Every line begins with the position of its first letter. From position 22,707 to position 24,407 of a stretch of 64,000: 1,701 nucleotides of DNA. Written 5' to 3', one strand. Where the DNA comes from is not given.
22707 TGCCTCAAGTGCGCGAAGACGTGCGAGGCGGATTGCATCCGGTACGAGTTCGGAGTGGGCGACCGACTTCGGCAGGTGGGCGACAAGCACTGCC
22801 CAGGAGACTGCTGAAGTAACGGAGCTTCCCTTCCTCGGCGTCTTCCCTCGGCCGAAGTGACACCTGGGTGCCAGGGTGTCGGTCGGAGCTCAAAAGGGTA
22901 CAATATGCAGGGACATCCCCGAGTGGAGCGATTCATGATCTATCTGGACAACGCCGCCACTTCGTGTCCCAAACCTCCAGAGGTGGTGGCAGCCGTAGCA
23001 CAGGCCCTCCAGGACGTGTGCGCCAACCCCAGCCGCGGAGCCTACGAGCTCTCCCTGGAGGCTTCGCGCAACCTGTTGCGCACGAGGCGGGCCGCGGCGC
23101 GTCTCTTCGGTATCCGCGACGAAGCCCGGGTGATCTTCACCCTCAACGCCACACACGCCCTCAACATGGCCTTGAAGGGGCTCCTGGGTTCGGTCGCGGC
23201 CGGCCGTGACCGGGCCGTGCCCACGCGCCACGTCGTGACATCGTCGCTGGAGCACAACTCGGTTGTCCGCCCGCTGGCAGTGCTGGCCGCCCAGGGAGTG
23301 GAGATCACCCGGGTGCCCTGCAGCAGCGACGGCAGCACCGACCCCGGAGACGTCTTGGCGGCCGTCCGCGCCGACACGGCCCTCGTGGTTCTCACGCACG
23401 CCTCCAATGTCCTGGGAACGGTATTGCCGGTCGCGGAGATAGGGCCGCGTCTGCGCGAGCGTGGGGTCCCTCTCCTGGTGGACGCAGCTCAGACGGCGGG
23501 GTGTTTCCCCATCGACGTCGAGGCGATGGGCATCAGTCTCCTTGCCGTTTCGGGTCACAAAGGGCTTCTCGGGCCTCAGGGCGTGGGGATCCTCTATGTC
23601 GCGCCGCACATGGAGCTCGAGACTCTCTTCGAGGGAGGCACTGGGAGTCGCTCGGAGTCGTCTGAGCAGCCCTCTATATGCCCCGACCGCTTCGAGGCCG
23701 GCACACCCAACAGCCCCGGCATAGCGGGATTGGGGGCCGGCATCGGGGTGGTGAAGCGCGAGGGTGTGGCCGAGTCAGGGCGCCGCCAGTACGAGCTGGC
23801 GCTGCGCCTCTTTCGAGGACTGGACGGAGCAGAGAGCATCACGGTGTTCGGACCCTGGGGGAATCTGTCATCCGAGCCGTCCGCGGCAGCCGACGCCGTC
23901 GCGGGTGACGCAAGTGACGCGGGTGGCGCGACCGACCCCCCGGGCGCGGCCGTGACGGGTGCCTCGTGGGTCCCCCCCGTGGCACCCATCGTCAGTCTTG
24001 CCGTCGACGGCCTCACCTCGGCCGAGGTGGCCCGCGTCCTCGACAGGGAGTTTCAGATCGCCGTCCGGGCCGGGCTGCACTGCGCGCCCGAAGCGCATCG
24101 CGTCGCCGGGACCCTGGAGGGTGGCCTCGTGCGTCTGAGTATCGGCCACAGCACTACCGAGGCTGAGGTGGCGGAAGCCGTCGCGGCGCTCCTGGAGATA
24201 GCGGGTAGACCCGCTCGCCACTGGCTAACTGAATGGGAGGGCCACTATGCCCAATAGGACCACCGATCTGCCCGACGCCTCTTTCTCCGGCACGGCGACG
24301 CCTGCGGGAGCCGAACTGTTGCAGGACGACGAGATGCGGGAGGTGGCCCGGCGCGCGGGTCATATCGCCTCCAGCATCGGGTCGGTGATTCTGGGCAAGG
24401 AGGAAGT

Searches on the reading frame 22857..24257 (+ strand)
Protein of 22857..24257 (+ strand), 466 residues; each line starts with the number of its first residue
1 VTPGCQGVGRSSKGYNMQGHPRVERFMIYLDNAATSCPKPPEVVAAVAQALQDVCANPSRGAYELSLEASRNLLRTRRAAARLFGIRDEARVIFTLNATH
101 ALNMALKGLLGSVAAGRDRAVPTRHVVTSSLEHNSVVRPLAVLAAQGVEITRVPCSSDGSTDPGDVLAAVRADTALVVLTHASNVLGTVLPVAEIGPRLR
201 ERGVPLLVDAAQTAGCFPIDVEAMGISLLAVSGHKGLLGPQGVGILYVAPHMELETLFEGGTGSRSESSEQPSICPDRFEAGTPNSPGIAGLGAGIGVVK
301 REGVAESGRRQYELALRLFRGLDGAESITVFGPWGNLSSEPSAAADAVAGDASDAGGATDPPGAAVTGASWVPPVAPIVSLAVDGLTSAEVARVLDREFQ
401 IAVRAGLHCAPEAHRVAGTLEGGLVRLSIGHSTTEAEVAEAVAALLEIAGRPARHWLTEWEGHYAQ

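Call 3: search_protein_families(library=pfam, proteins=[window:22857-24257:+], max_evalue=0.01)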
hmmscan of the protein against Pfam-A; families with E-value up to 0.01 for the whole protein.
window:22857-24257:+ (466 aa): 3 families
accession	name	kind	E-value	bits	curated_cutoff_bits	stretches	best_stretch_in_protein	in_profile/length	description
PF00266.25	Aminotran_5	-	5.8e-76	256.3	21.5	2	28-333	1-302/371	Aminotransferase class-V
PF00155.27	Aminotran_1_2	-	2.6e-05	24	19.7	1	75-218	46-194/361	Aminotransferase class I and II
PF01041.23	DegT_DnrJ_EryC1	-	0.002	17.9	19.8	1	91-216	41-152/360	DegT/DnrJ/EryC1/StrS aminotransferase family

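Call 4: search_protein_families(library=ncbifam, proteins=[window:22857-24257:+], max_evalue=0.01)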
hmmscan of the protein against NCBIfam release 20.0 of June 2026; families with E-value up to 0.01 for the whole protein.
window:22857-24257:+ (466 aa): 23 families
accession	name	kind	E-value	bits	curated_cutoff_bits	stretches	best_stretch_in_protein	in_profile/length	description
TIGR01977.1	am_tr_V_EF2568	hypoth_equivalog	4.4e-120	401.1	377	2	28-333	1-297/376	cysteine desulfurase family protein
NF040779.1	Sec_lyase_SclA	exception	4.5e-93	312.1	525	2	28-334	1-298/378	selenocysteine lyase SclA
TIGR01979.1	sufS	subfamily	1.4e-60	205.2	475.1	2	26-364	18-353/403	SufS family cysteine desulfurase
TIGR03402.1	FeS_nifS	equivalog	1.7e-49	168.6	530.75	1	28-322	1-271/379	cysteine desulfurase NifS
TIGR03235.1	DNA_S_dndA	equivalog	5.2e-44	151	480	1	29-302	1-258/353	cysteine desulfurase DndA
NF041166.1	f2_encap_cargo1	exception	1.1e-43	150.3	800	2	25-313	244-529/623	family 2A encapsulin nanocompartment cargo protein cysteine desulfurase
NF006791.0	PRK09295.1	equivalog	6.8e-43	147.3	661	1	26-334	23-329/406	cysteine desulfurase SufS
NF010611.0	PRK14012.1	equivalog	4.8e-40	137.7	548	1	26-332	5-293/406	IscS subfamily cysteine desulfurase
TIGR02006.1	IscS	equivalog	6.6e-38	130.8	643.2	1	27-331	4-288/402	IscS subfamily cysteine desulfurase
NF002806.0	PRK02948.1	subfamily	3.2e-37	128.4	304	1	27-299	1-251/381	IscS subfamily cysteine desulfurase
TIGR03392.1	FeS_syn_CsdA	equivalog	9.8e-37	127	493.6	1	20-308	10-295/398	cysteine desulfurase CsdA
NF008126.0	PRK10874.1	equivalog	2.9e-35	122.2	607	1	20-310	13-300/401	cysteine desulfurase CsdA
TIGR01976.1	am_tr_V_VC1184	hypoth_equivalog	3.2e-34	118.9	352.35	2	21-314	11-290/401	cysteine desulfurase-like protein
TIGR03403.1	nifS_epsilon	equivalog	2e-32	112.4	587.7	1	28-265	1-234/382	NifS family cysteine desulfurase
TIGR04343.1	egtE_PLP_lyase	equivalog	1.6e-24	86.5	400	1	22-317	9-282/370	ergothioneine biosynthesis PLP-dependent enzyme EgtE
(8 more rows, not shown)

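Call 63: find_related_loci(query=A2, collection=metagenome_contigs, flank=7000)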
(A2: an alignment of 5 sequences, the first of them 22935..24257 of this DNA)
Query A2 (440 aa) in metagenome_contigs; peptide patterns used: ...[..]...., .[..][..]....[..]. (x = any residue, [..] = any of these).
600 stretches matched a pattern (row limit reached: there are more); 563 encode a relative of the query (tblastn E <= 1e-3); the best 80 are kept; 80 distinct loci.
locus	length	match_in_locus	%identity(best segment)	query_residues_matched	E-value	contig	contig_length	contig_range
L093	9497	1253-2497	63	1-440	3e-165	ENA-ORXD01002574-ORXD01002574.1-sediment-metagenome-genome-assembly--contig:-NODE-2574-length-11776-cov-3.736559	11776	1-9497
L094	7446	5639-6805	43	1-432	5e-107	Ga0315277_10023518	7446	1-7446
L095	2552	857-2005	46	1-428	1e-108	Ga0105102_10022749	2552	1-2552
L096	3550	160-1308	46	1-428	4e-106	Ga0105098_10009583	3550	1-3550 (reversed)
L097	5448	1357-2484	45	1-422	5e-102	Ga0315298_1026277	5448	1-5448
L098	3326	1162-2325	43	1-439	7e-104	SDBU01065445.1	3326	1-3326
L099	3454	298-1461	46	1-426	3e-102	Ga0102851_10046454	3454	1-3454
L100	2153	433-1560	43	1-419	2e-105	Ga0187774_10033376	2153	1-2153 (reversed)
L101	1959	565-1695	41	1-425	3e-105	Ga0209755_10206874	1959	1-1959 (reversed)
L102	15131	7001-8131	39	1-423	6e-99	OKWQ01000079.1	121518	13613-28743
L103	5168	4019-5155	44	1-422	3e-99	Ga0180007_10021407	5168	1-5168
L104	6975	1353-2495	45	1-428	3e-98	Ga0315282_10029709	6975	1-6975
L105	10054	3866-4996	38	1-423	6e-98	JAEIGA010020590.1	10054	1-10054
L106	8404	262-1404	45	1-424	7e-98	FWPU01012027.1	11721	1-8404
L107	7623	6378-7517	41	1-423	5e-97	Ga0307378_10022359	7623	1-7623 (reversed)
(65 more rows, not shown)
